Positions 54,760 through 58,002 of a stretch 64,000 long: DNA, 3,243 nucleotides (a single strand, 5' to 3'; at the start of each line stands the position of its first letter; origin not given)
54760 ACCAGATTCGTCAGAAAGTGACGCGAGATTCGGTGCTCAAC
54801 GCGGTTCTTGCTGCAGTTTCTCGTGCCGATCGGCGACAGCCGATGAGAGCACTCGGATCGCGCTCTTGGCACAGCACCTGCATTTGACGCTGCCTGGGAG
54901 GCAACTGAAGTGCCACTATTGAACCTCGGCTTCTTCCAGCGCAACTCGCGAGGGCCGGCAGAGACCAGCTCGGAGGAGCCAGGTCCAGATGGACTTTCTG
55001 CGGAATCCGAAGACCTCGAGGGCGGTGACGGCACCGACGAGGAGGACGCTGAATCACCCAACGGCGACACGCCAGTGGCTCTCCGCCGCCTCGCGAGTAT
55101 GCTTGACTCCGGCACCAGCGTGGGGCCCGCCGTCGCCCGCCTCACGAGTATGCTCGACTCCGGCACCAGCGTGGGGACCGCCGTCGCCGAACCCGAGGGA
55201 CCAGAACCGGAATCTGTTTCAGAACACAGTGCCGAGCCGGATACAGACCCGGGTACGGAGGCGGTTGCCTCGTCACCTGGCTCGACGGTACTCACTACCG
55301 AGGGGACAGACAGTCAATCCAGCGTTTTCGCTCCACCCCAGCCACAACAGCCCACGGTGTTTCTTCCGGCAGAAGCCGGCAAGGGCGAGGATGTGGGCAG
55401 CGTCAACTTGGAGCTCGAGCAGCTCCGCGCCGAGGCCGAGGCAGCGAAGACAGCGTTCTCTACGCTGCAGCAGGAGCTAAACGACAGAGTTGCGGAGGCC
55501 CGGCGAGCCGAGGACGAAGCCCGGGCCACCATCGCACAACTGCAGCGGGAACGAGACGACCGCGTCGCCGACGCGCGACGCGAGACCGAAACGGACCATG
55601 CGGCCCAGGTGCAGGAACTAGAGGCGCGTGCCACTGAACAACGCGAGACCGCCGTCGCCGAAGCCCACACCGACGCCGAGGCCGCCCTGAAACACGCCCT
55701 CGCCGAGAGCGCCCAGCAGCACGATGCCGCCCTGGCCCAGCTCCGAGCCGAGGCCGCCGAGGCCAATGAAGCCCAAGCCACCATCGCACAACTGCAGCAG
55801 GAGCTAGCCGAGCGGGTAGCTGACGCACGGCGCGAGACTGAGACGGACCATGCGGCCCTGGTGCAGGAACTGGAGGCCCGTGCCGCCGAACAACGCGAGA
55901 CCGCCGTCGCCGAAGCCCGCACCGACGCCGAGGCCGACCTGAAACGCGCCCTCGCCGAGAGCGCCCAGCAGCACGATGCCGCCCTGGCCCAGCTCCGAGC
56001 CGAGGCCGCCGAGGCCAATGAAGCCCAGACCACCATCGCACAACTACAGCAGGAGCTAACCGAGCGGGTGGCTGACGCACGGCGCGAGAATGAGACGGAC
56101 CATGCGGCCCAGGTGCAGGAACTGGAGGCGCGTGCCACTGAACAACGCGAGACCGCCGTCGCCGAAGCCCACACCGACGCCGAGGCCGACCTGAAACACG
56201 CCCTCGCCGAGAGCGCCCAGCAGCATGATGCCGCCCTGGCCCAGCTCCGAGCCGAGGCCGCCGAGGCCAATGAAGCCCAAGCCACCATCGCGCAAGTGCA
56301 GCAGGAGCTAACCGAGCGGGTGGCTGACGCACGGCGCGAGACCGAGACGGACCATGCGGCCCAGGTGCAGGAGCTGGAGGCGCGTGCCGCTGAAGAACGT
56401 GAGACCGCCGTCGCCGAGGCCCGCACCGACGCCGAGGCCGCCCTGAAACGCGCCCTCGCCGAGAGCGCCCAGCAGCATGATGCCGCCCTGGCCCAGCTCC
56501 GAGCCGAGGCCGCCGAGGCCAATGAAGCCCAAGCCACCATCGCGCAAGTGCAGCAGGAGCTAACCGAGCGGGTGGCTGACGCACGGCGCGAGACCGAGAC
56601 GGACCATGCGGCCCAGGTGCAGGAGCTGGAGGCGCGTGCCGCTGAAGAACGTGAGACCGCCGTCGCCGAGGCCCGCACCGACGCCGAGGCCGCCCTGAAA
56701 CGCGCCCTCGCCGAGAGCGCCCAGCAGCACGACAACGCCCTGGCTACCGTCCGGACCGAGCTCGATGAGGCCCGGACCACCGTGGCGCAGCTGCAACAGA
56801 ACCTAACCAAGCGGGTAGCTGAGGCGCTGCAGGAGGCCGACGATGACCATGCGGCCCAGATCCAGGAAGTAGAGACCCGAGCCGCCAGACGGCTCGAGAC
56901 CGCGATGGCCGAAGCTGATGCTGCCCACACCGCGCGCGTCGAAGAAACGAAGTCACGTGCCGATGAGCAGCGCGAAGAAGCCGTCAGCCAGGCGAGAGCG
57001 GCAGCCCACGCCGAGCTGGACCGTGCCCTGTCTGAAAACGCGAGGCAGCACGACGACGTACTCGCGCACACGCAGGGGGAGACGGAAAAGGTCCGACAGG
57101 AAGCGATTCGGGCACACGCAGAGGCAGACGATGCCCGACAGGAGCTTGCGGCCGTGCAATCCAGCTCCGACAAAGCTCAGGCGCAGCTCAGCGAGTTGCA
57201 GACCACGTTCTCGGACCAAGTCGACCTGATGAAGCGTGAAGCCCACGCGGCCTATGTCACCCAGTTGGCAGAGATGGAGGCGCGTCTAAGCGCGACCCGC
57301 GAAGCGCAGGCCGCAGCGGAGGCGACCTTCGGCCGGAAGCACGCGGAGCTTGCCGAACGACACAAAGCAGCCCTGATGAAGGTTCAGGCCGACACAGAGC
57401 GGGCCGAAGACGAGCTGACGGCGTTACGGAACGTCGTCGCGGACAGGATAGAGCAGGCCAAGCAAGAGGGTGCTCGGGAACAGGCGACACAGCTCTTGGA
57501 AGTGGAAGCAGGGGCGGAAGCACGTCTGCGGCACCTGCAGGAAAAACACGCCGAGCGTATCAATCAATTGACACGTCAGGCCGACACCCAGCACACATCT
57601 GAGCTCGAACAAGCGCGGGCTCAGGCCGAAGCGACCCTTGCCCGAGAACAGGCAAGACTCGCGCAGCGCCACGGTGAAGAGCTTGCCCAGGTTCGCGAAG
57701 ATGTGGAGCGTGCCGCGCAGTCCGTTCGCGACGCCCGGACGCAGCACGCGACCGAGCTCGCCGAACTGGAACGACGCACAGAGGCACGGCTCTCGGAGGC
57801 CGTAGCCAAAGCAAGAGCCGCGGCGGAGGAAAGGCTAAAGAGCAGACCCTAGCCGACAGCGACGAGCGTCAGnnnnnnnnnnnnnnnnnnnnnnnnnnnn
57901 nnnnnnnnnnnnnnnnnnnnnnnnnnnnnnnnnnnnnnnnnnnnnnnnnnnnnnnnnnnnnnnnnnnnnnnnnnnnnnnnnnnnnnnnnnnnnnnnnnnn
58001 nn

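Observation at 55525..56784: Five near-identical 252-bp in-frame tandem repeats, two of them identical over about 195 nt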

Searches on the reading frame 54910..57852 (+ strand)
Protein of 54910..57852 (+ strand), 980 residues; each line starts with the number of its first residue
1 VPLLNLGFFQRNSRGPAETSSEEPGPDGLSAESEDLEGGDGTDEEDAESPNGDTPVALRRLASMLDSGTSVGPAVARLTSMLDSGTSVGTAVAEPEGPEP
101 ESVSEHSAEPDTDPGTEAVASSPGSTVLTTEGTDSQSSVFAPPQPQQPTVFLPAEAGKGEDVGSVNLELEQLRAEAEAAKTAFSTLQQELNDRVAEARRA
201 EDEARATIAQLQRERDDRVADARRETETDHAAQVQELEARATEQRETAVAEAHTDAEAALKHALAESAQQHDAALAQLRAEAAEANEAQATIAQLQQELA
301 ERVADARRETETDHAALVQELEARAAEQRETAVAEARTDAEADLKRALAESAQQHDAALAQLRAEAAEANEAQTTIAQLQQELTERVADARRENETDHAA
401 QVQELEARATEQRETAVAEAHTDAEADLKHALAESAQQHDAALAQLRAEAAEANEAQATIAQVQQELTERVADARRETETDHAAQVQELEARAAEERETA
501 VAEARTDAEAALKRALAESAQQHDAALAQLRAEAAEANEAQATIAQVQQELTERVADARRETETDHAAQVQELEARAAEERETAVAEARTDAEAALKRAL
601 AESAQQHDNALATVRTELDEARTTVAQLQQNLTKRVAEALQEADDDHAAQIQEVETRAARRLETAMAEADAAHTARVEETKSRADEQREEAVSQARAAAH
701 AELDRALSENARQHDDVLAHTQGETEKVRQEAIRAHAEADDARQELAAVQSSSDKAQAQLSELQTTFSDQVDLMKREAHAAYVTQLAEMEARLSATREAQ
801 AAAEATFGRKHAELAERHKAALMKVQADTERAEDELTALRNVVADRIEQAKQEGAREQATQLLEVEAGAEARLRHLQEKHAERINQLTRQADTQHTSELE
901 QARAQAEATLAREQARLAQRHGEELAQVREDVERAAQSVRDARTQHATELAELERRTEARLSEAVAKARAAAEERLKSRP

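Call 8: search_protein_families(library=pfam, proteins=[window:54910-57852:+], max_evalue=0.01)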
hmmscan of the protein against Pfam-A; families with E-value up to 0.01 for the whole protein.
window:54910-57852:+ (980 aa): 0 families

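Call 9: find_homologous_proteins(query=window:54910-57852:+, max_evalue=0.00001)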
Query window:54910-57852:+ (980 aa): 9 proteins with E <= 0.00001 among 8000 candidates.
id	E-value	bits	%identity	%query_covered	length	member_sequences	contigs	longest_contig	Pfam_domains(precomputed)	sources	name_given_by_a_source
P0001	1.6e-42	165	32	57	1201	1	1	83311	-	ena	-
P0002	5.3e-38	150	35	69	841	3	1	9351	-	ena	-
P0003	4.1e-28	117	30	39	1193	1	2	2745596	-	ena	-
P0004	3.1e-24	104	31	52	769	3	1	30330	-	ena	-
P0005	1.2e-20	92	33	47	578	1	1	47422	-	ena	-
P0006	1.4e-20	92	35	39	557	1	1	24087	PF14270.12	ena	-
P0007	8.4e-18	83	35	39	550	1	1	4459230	PF14270.12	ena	-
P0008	1.0e-16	79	35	27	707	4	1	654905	-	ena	-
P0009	4.1e-9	54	33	39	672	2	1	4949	-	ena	-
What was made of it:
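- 54910..57852 (+): ORF of 980 aa: the rod protein as encoded in this window (truncated allele). Homologues E 1.6e-42 to 4e-9 (call 9).
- On Tail-anchored QQHD-repeat proteins (P0001-P0009): phmmer E 1.6e-42 to 4e-9 (call 9).
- Closest known: Uncharacterised tail-anchored repeat proteins P0001-P0009. Same: They are true homologues (E down to 1.6e-42; call 9).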

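Call 10: search_protein_families(library=ncbifam, proteins=[window:54910-57852:+], max_evalue=0.01)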
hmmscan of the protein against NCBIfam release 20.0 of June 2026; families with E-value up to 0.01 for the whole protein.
window:54910-57852:+ (980 aa): 0 families

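Call 15: find_related_loci(query=window:54910-57852:+, collection=genome_contigs, flank=10000)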
Query window:54910-57852:+ (980 aa) in genome_contigs; peptide patterns used: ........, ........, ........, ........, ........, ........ (x = any residue, [..] = any of these).
339 stretches matched a pattern, but none encodes a relative of the query by tblastn (E <= 1e-3).

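Call 16: find_encoding_contigs(protein=window:54910-57852:+, flank=10000, max_places=6)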
Protein window:54910-57852:+ (980 aa): no gene with exactly this product is on record in the collection.

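Call 17: find_encoding_contigs(protein=P0003, flank=10000, max_places=4)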
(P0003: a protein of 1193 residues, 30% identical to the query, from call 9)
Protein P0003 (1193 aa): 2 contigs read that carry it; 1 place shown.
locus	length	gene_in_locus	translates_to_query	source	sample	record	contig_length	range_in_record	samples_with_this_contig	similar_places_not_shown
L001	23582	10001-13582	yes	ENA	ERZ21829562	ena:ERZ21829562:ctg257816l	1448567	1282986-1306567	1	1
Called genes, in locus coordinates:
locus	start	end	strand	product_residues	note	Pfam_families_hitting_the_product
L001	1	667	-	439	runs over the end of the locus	PF01011:PQQ (faint), PF13360:PQQ_2, PF13570:Beta-prop_ACSF4 (weak), PF13360:PQQ_2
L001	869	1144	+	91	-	PF09413:DUF2007 (weak)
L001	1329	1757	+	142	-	PF19545:DUF6069 (faint)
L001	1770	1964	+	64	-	-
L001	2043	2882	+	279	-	PF13360:PQQ_2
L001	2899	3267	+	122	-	-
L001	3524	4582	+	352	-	PF13167:GTP-bdg_N, PF16360:GTP-bdg_M, PF01926:MMR_HSR1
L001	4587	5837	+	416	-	PF05684:DUF819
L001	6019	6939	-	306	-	PF03783:CsgG, PF13036:LpoB (weak)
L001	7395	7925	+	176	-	PF01323:DSBA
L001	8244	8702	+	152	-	PF07978:NIPSNAP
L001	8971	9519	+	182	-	PF03473:MOSC, PF03475:YiiM_3-alpha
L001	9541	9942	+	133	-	-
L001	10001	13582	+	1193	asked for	-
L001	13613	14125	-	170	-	-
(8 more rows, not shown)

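Call 25: find_encoding_contigs(protein=P0007, flank=10000, max_places=3)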
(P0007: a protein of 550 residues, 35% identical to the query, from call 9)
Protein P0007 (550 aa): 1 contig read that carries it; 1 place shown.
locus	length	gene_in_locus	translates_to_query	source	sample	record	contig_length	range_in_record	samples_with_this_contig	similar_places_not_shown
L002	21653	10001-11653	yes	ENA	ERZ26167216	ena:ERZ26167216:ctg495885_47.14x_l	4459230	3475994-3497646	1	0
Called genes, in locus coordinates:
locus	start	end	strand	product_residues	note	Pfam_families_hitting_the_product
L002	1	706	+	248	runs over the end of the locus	PF13036:LpoB, PF03783:CsgG, PF16539:FlgT_M (faint)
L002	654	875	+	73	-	PF16538:FlgT_C (weak)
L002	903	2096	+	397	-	PF07995:GSDH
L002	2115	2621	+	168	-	PF03190:Thioredox_DsbH, PF13899:Thioredoxin_7, PF13098:Thioredoxin_2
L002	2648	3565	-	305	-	PF00685:Sulfotransfer_1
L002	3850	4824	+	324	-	-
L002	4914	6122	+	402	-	-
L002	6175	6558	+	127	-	-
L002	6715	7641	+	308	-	PF00753:Lactamase_B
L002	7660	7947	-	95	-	-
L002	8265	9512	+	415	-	-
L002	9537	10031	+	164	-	-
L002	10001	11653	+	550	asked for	PF14270:DUF4358 (faint)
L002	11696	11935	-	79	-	-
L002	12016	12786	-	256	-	PF01695:IstB_IS21, PF00308:Bac_DnaA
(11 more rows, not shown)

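Call 26: find_encoding_contigs(protein=P0001, flank=10000, max_places=3)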
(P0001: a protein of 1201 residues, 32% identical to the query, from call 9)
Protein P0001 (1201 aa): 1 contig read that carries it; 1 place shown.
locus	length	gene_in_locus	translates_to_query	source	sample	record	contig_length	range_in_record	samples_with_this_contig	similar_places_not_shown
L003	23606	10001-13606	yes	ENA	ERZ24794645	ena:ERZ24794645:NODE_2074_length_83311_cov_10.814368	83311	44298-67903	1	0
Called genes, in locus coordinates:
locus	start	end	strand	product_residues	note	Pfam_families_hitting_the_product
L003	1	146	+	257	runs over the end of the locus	PF14522:Cytochrome_C7 (faint), PF22113:Mtrc-MtrF_II-IV_dom (faint)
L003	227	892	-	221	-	-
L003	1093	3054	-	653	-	PF00027:cNMP_binding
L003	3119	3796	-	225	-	PF01346:FKBP_N (weak), PF00254:FKBP_C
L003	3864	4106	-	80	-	PF02597:ThiS (weak)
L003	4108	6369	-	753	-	PF01315:Ald_Xan_dh_C, PF02738:MoCoBD_1, PF20256:MoCoBD_2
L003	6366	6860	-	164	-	PF00111:Fer2, PF01799:Fer2_2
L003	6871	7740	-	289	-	PF00941:FAD_binding_5, PF03450:CO_deh_flav_C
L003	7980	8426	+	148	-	PF00072:Response_reg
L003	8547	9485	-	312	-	-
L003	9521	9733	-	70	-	-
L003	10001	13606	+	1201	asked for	-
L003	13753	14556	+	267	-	-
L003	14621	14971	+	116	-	-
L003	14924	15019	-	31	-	-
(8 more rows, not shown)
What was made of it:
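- Tried and rejected: Synteny with the distant TM-anchored homologues was checked and rejected (calls 17, 25, 26).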

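Call 29: search_solved_structures(query=window:54910-57852:+, max_evalue=1)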
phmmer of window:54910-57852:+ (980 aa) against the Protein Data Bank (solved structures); distinct sequences matched with E-value up to 1: 1.
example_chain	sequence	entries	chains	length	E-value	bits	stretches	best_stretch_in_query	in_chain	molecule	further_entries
8r8n_A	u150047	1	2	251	0.36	12.9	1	157-220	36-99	HalluTIM2-2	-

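Call 32: search_protein_representatives(protein=window:54910-57852:+)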
Query: 980 residues. Proteins with E-value up to 0.001 (for the whole library): 31; up to 1e-10: 20; up to 1e-30: 3. The best 31 are listed.
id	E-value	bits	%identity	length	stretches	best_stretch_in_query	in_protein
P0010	7.7e-121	421.9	99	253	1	1-209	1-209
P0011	7.3e-70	253.4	79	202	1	681-879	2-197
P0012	5.1e-55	204.3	50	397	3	746-976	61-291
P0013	1.2e-30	123.6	54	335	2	746-876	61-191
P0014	3.6e-29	118.8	49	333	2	210-393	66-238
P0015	1.4e-27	113.5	38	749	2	222-680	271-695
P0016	2.5e-27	112.7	40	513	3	741-977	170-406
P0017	4.8e-25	105.2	40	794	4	218-701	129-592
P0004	9.9e-25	104.1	40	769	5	338-590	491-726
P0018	1.7e-24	103.3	44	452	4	554-696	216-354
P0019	2.7e-21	92.8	38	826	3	221-708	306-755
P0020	2.7e-21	92.7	41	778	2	468-821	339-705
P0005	3.8e-21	92.3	38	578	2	518-747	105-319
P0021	3.1e-20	89.2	40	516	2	391-629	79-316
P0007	2.7e-18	82.8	46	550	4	292-421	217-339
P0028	2.5e-09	53.2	38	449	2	785-976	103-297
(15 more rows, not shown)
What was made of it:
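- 54910..57852 (+): 31 hits among 1.84 billion representatives (call 32).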

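Call 34: find_encoding_contigs(protein=P0010, flank=10000, max_places=6)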
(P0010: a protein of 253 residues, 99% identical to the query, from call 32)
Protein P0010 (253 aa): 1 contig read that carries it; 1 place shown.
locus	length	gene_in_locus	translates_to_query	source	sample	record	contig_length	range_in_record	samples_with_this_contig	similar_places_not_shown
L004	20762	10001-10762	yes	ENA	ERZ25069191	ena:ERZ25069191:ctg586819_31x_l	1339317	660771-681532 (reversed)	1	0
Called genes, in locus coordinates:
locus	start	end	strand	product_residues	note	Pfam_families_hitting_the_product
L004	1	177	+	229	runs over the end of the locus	PF03070:TENA_THI-4, PF14518:Haem_oxygenas_2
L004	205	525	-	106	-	PF01906:YbjQ_1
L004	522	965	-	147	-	PF13490:zf-HC2 (weak)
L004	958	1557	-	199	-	PF04542:Sigma70_r2, PF08281:Sigma70_r4_2, PF04545:Sigma70_r4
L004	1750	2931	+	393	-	PF00089:Trypsin, PF13365:Trypsin_2, PF13180:PDZ_2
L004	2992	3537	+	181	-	PF22741:PTP-NADK, PF04273:BLH_phosphatase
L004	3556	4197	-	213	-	-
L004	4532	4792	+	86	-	-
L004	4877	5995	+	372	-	PF22483:Mu-transpos_C_2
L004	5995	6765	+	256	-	PF01695:IstB_IS21, PF00308:Bac_DnaA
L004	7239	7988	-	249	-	PF13464:RodZ_C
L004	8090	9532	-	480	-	PF02195:ParB_N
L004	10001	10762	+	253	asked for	-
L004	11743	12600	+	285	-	-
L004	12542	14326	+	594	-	-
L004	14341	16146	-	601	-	PF01663:Phosphodiest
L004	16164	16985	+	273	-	PF00175:NAD_binding_1, PF10418:DHODB_Fe-S_bind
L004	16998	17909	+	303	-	PF01180:DHO_dh, PF01207:Dus (faint), PF03060:NMO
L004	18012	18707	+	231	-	PF00215:OMPdecase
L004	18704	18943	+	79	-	PF05768:Glrx-like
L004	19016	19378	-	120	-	PF00691:OmpA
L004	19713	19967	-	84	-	PF21344:Zn_ribbon_LysW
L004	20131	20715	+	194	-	PF00072:Response_reg (weak), PF07238:PilZ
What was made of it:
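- The organism is diderm-like (OmpA and CsgG/LpoB nearby; calls 17, 34).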

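Call 43: predict_structure(alignment_id=A1)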
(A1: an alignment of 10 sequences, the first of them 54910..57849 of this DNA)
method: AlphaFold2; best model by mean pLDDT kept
length: 980 residues; sequences in the alignment: 10
mean_pLDDT: 62.4   pTM: 0.27
mean pLDDT of the five models: 62.4, 59.9, 58.4, 57.7, 57.3
residues with pLDDT >= 90: 0; 70-90: 383; 50-70: 400; < 50: 197
segments of 3 or more residues with pLDDT < 50: 3-15, 17-49, 51-54, 56-72, 74-94, 101-109, 111-113, 115-142, 144-162, 393-395, 573-586, 730-732, 734-736, 854-858
pLDDT, mean of each block of 10 residues (from residue 1): 36 35 36 34 36 33 31 33 31 41 34 34 37 37 42 40 56 76 81 82 82 83 79 80 77 75 73 73 71 74 74 75 73 69 70 60 52 53 53 50 54 65 79 84 85 82 81 70 68 63 64 65 62 59 60 56 51 48 47 57 55 62 65 67 67 68 68 73 79 76 77 70 53 49 55 65 70 67 66 65 68 74 72 72 67 51 60 72 72 68 70 70 72 71 72 75 73 60
secondary structure, 60 per line:
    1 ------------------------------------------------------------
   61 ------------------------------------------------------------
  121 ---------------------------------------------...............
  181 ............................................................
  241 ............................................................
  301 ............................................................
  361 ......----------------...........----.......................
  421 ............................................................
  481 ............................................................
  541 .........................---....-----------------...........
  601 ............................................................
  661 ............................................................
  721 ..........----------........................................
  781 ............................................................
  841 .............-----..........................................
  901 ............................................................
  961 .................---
elements in order (helices of 4 or more, strands of 3 or more residues): H166-366 H383-393 H398-565 H569-572 H590-730 H741-853 H859-977
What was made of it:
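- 54910..55404 (+): N-terminal ~165 aa: acidic, S/E/G/P-rich, predicted disordered head with two short conserved motifs. AF2 pLDDT 31-42 with no secondary structure for residues 1-165 (call 43).
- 55405..57849 (+): Alpha-helical rod (residues 166-980), A/E/R/Q/L-rich, no TM segment. AF2 gives helices 166-366, 398-565, 590-730, 741-853 and 859-977, with breaks that do not follow the 84-aa period (call 43).
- On Hendecad-type (11/3) coiled coil: It gives long helices with pTM 0.27 (call 43).
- On Bacterial IF-like / Ccrp proteins: Disordered head at residues 1-165 and helix from 166 to the end (call 43).
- All-helical model without a per-unit globular fold (call 43). AF2 confidence is only moderate (mean pLDDT 62, pTM 0.27; call 43). 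AF2 gives very long isolated helices (call 43).
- Tried and rejected: I rejected this because the AF2 helix breaks are not periodic and identical units are modelled differently (call 43).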

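Call 44: find_related_loci(query=window:54910-57852:+, collection=metagenome_contigs, flank=6000)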
Query window:54910-57852:+ (980 aa) in metagenome_contigs; peptide patterns used: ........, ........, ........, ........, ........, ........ (x = any residue, [..] = any of these).
391 stretches matched a pattern, but none encodes a relative of the query by tblastn (E <= 1e-3).
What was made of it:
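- Tried and rejected: Scans of genome_contigs and metagenome_contigs with the single protein confirmed no relatives (calls 15, 44).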

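Call 48: fold_search(model_id=the predicted structure, library=pdb)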
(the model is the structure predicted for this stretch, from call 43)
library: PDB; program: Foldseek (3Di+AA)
matches with E <= 10: 0; with E <= 0.001: 0
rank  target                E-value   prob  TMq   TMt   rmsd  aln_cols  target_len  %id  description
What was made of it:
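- Tried and rejected: Foldseek of the AF2 model against the PDB gave 0 matches (call 48).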
